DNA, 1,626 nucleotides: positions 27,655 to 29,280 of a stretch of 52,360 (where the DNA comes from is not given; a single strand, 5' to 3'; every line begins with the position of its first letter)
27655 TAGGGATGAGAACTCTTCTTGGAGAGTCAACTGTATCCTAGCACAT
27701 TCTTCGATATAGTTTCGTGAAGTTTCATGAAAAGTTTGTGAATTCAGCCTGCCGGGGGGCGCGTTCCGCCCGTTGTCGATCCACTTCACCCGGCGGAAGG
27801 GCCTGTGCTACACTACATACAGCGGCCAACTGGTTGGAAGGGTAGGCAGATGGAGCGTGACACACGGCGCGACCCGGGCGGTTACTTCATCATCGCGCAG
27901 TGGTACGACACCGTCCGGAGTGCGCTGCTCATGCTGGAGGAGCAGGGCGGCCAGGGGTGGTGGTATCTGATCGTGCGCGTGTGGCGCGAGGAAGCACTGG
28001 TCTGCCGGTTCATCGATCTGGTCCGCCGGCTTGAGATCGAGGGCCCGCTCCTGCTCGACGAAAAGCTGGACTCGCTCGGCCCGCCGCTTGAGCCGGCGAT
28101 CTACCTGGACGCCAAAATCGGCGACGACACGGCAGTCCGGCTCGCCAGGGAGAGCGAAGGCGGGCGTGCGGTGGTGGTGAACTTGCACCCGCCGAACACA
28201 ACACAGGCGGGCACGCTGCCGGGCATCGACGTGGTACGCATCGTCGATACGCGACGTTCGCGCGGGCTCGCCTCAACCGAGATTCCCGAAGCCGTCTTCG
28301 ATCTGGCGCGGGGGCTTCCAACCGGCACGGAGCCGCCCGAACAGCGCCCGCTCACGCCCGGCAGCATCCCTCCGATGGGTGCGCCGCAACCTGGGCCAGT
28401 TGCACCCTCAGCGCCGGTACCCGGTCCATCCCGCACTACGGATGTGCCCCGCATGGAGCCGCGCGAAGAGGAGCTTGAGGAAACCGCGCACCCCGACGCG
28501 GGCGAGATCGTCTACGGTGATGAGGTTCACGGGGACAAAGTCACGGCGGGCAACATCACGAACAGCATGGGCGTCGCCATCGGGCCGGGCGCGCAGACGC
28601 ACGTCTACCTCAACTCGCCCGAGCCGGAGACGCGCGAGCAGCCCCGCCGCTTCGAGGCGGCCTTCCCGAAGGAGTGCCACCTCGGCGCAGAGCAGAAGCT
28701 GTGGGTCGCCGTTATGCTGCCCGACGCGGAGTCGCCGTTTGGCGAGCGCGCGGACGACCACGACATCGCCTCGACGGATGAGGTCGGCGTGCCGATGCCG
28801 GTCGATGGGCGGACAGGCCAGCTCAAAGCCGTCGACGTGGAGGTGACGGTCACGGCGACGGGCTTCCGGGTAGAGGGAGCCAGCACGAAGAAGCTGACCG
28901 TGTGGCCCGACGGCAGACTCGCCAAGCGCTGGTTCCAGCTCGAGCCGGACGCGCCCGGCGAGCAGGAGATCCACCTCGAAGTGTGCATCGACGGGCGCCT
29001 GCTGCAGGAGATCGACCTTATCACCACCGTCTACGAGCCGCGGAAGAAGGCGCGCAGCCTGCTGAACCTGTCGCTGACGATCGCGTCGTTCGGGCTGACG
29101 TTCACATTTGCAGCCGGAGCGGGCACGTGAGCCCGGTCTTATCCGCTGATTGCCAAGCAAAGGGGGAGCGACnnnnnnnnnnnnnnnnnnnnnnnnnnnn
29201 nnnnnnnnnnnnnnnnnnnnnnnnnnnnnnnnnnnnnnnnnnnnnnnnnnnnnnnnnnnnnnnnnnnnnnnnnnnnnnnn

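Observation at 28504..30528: The same ~30-aa Gly/Asp/Lys/Asn/Ile-rich repeat motif is present in both adjacent proteins (20/30 identical)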

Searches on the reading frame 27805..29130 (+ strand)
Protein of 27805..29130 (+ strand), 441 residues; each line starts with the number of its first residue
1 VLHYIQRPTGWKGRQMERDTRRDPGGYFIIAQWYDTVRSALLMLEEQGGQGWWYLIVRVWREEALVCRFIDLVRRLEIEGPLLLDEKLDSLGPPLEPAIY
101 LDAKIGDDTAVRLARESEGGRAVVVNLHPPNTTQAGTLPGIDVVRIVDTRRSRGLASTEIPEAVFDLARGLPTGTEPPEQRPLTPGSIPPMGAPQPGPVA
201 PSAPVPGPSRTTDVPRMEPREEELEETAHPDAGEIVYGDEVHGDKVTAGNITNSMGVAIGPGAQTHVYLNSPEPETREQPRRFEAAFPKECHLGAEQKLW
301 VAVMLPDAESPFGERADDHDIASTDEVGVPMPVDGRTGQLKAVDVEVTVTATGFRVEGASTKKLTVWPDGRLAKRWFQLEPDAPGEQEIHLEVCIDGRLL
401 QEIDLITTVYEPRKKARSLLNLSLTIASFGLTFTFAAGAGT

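Call 3: search_protein_families(library=pfam, proteins=[window:27805-29130:+], max_evalue=1)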
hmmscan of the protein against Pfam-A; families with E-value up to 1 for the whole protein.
window:27805-29130:+ (441 aa): 1 family
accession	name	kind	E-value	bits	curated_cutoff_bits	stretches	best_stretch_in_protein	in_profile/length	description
PF24063.1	DUF7363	-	0.0011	20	28.3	1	344-394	45-96/107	Domain of unknown function (DUF7363)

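Call 6: search_protein_families(library=ncbifam, proteins=[window:27805-29130:+], max_evalue=1)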
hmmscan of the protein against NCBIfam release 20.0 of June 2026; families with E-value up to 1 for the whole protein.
window:27805-29130:+ (441 aa): 0 families

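Call 7: search_protein_families(library=padloc, proteins=[window:27805-29130:+], max_evalue=1)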
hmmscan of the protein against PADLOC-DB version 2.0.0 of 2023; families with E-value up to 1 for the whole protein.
window:27805-29130:+ (441 aa): 0 families

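Call 9: find_homologous_proteins(query=window:27805-29130:+, max_evalue=0.001)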
Query window:27805-29130:+ (441 aa): 9 proteins with E <= 0.001 among 8000 candidates.
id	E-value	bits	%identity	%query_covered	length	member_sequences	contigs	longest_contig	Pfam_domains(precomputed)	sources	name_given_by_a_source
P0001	3.5e-283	958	99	96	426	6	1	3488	-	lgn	-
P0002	7.9e-198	676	72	97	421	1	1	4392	-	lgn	-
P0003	3.4e-90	322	44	95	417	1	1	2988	-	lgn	-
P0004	8.9e-76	274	40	93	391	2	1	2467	-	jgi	jgi:hypothetical protein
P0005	6.8e-72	261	52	46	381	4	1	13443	-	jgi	jgi:hypothetical protein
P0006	2.3e-64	236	53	44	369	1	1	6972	-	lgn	-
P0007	2.0e-53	200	32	95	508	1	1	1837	PF24063.3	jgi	jgi:hypothetical protein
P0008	4.8e-52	196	51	46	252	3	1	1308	-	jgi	jgi:hypothetical protein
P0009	8.2e-51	192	34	94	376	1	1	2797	-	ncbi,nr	ncbi:MAG: hypothetical protein GYB68_09280 [Chloroflexi bacterium]|nr:hypothetical protein [Chlorofl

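Call 11: find_encoding_contigs(protein=P0005, flank=7000, max_places=3)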
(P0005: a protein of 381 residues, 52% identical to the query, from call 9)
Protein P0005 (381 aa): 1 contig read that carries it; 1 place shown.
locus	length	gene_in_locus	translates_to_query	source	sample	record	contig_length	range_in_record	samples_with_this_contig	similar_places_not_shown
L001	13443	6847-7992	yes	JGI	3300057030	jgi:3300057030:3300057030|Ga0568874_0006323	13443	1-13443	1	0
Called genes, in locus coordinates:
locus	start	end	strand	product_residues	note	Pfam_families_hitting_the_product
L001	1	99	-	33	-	?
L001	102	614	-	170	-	-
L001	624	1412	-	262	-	-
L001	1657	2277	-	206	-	PF01917:Flagellin_arch-type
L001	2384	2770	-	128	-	PF00072:Response_reg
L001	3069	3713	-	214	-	PF00072:Response_reg, PF00196:GerE, PF13384:HTH_23 (faint)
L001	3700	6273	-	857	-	PF00989:PAS (weak), PF08448:PAS_4, PF13426:PAS_9 (faint), PF01590:GAF, PF01590:GAF, PF13185:GAF_2, PF07730:HisKA_3, PF02518:HATPase_c, +1 more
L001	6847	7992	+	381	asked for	-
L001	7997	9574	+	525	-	PF12770:CHAT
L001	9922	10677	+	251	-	PF20772:TACO1_YebC_N, PF01709:Transcrip_reg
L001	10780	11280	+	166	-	PF02075:RuvC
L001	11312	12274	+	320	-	PF07136:DUF1385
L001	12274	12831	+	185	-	PF13302:Acetyltransf_3, PF13420:Acetyltransf_4, PF00583:Acetyltransf_1, PF13523:Acetyltransf_8 (faint)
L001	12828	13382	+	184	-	PF13302:Acetyltransf_3, PF13420:Acetyltransf_4, PF13523:Acetyltransf_8, PF00583:Acetyltransf_1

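Call 12: find_encoding_contigs(protein=P0006, flank=7000, max_places=3)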
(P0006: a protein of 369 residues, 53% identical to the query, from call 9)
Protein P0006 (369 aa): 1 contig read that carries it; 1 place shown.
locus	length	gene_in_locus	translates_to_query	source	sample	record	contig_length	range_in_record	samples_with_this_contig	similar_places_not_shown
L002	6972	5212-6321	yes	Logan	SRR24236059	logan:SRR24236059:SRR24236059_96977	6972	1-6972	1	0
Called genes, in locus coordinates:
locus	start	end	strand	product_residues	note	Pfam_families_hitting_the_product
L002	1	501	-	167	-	?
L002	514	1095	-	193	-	PF01330:RuvA_N, PF14520:HHH_5, PF07499:RuvA_C (weak)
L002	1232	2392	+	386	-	-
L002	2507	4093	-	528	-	PF01293:PEPCK_ATP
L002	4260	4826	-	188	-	-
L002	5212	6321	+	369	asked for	-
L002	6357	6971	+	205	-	?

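Call 19: find_related_loci(query=A1, collection=genome_contigs, flank=6000)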
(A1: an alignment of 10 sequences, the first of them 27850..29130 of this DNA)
Query A1 (426 aa) in genome_contigs; peptide patterns used: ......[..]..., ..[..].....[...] (x = any residue, [..] = any of these).
91 stretches matched a pattern; 5 encode a relative of the query (tblastn E <= 1e-3); 5 distinct loci.
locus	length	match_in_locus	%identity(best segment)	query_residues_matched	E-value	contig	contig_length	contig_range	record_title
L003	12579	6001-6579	51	231-423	9e-59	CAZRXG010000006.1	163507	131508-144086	MAG TPA_asm: uncultured Anaerolineae bacterium isolate binchicken_co178_148 genome assembly, contig: NODE_179_length_163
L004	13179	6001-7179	40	9-421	7e-68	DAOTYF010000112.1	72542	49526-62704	MAG TPA_asm: Anaerolineae bacterium isolate H23_308 k115_816230, whole genome shotgun sequence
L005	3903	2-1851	57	219-423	3e-56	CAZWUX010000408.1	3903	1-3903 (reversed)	MAG TPA_asm: uncultured Anaerolineae bacterium isolate SRP214966_co2_211 genome assembly, contig: NODE_50527_length_3903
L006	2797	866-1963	34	9-423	9e-55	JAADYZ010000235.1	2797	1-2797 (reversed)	MAG: Chloroflexi bacterium isolate TC_71 k99_1070874, whole genome shotgun sequence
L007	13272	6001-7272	36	21-426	2e-51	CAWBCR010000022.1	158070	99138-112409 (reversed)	MAG: uncultured Chloroflexia bacterium isolate MFD02416.bin.2.250 genome assembly, contig: contig_53217, whole genome sh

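Call 41: predict_structure(alignment_id=A1)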
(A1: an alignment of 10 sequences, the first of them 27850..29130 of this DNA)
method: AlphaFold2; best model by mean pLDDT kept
length: 426 residues; sequences in the alignment: 10
mean_pLDDT: 68.7   pTM: 0.40
mean pLDDT of the five models: 68.7, 67.5, 67.5, 66.9, 66.1
residues with pLDDT >= 90: 124; 70-90: 133; 50-70: 20; < 50: 149
segments of 3 or more residues with pLDDT < 50: 1-10, 116-123, 137-140, 157-256, 400-426
pLDDT, mean of each block of 10 residues (from residue 1): 33 82 88 82 79 90 89 89 85 84 83 52 61 64 75 62 33 36 37 34 34 31 27 35 35 51 95 92 94 90 92 92 91 92 88 92 92 95 92 78 41 36 34
secondary structure, 60 per line:
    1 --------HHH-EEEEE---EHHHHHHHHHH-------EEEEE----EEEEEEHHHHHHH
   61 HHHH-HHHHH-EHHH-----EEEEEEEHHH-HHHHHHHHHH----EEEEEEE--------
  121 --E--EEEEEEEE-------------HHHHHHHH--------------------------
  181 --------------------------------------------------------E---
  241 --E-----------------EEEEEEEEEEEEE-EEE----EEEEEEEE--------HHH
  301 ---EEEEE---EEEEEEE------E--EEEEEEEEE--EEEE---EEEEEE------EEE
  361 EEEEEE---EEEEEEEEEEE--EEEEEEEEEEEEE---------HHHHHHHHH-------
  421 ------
elements in order: E13-17 H22-31 E39-43 E48-53 H54-64 H66-70 E81-87 H92-101 E106-112 E126-133 H147-154 E261-273 E275-277 E282-289 E304-308 E312-318 E328-336 E339-342 E346-351 E358-366 E370-380 E383-395 H405-413

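Call 47: fold_search(model_id=the predicted structure, library=pdb)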
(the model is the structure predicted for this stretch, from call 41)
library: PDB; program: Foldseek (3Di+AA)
matches with E <= 10: 1608; with E <= 0.001: 16
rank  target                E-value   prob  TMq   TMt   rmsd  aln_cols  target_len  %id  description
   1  7e1y_A                8.2e-06  1.00  0.20  0.16   5.0       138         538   10  Staphylothermus marinus amylopullulanase -SmApu (released 2022-02-09)
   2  4d8o                  8.0e-05  1.00  0.24  0.21   3.3       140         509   10  Crystal Structure of the ankyrin-B ZU5-ZU5-UPA-DD tandem (released 2012-03-28)
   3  8csw                  1.4e-04  1.00  0.20  0.13   4.7       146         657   14  Local refinement of protein 4.2 in Class 2 of erythrocyte ankyrin-1 complex (released 2022-07-20)
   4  9fyn                  1.4e-04  1.00  0.20  0.11   3.7       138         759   17  Lacto-N-biosidase from Trueperella pyogenes (released 2024-10-09)
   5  7som_J                2.1e-04  1.00  0.17  0.12   7.4       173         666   12  Ciliary C2 central pair apparatus isolated from Chlamydomonas reinhardtii (released 2022-04-13)
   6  8btk_TB               2.9e-04  1.00  0.20  0.46   6.1       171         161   13  Structure of the TRAP complex with the Sec translocon and a translating ribosome (released 2023-05-24)
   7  5jpm_B                3.0e-04  1.00  0.19  0.11   5.8       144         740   12  Structure of the complex of human complement C4 with MASP-2 rebuilt using iMDFF (released 2016-08-10)
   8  2a74_E                3.4e-04  1.00  0.19  0.43   6.1       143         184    9  Human Complement Component C3c (released 2005-09-27)
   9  7uzs                  3.6e-04  1.00  0.20  0.13   4.7       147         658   13  Protein 4.2 (local refinement from consensus reconstruction of ankyrin complex classes) (released 2022-07-20)
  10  8cs9_X                3.8e-04  1.00  0.19  0.13   5.0       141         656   13  Composite reconstruction of Class 1 of the erythrocyte ankyrin-1 complex (released 2022-07-20)
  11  9n9j_6                4.5e-04  1.00  0.17  0.39   7.4       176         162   16  Structure of a GRP94 folding intermediate engaged with a CCDC134- and FKBP11-bound secretory translocon (released 2025-11-19)
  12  5jpn_B                4.7e-04  1.00  0.19  0.12  20.0       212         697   14  Structure of human complement C4 rebuilt using iMDFF (released 2016-08-10)
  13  2qki_E                5.0e-04  1.00  0.20  0.43   6.2       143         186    8  Human C3c in complex with the inhibitor compstatin (released 2007-08-14)
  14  3im2                  5.6e-04  1.00  0.18  0.22   7.3       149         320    9  Structure of the C-terminal Sec63 unit of yeast Brr2, P41212 Form (released 2009-08-25)
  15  2e6j_MODEL_1_A        7.0e-04  1.00  0.16  0.49   4.6       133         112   11  Solution structure of the C-terminal PapD-like domain from human HYDIN protein (released 2007-07-03)
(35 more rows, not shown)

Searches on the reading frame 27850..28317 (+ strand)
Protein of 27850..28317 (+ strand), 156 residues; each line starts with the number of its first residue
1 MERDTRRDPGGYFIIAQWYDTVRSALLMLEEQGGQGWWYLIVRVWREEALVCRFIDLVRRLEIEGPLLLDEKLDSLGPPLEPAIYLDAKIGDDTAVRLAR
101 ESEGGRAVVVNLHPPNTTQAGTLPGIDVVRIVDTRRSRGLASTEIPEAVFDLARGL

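Call 79: search_solved_structures(query=A7, max_evalue=10, show_alignments=2)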
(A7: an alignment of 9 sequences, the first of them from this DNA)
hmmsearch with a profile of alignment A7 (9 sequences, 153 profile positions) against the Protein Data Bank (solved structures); distinct sequences matched with E-value up to 10: 4.
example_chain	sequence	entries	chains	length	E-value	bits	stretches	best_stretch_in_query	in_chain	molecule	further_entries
9zni_7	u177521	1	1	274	0.19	14.8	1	62-146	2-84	CBS domain-containing protein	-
9zng_7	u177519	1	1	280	0.2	14.7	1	62-146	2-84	CBS domain-containing protein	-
7lgm_A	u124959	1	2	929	1.5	11.9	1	51-110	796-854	Cyanophycin synthase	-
8k2h_B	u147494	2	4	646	1.9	11.5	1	14-44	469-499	Oligosaccharide/Monosaccharide-releasing beta-N-acetylhexosaminidase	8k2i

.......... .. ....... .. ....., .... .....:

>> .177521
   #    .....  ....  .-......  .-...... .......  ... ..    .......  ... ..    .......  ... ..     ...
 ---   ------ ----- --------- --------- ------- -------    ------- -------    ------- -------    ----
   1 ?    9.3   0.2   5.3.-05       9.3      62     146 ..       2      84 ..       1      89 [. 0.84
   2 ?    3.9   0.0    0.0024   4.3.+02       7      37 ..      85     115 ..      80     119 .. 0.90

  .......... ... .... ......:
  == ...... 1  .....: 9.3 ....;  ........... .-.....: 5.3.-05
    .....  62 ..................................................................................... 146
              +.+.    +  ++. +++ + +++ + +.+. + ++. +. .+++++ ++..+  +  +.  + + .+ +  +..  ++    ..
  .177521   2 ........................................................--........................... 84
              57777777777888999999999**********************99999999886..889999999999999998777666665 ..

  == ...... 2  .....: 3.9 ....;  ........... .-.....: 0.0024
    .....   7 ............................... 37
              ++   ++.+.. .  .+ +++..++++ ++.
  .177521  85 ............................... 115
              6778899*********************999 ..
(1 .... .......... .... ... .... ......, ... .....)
